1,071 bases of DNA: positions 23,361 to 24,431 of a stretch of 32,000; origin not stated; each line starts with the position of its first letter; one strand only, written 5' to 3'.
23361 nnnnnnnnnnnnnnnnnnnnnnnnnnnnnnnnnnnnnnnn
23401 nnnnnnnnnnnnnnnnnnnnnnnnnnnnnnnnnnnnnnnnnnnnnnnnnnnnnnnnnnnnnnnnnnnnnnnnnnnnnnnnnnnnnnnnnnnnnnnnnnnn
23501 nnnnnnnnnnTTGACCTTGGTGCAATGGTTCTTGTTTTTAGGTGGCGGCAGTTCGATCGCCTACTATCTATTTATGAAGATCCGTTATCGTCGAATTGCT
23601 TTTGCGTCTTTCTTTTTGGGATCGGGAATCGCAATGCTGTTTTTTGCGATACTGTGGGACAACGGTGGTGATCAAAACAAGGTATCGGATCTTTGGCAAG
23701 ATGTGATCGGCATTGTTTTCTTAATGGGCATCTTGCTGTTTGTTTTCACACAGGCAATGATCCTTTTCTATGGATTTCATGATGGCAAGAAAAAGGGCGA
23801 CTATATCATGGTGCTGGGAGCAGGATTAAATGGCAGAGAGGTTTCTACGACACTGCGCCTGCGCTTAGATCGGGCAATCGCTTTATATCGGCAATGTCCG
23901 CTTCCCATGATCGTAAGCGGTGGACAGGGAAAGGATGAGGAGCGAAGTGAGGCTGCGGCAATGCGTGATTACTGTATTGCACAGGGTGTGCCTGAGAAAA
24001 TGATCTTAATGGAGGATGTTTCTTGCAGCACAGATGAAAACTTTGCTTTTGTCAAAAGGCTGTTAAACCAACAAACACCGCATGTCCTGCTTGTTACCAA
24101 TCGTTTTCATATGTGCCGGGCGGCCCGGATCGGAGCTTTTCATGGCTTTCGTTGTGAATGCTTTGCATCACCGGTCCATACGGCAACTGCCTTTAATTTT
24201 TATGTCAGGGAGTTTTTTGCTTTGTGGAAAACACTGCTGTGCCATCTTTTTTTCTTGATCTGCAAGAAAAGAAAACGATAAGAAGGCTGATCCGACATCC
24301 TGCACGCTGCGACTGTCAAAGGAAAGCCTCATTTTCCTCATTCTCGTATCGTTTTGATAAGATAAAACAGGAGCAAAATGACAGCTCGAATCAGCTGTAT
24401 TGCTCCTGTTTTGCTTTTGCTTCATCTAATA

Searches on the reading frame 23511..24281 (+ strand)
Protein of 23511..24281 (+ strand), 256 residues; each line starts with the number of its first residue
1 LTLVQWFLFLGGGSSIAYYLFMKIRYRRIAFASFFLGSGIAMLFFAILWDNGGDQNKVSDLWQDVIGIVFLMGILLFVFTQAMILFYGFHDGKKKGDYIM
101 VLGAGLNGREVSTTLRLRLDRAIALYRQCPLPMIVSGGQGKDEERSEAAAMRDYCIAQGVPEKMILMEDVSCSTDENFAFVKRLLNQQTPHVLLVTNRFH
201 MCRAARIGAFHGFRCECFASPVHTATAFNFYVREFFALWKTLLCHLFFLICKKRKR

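Call 9: search_protein_families(library=pfam, proteins=[window:23511-24281:+])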
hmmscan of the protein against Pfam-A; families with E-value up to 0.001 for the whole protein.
window:23511-24281:+ (256 aa): 1 family
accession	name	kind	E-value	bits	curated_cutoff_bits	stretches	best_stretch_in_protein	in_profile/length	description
PF02698.23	DUF218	-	1.2e-29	103.3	27.6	1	97-235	1-131/133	DUF218 domain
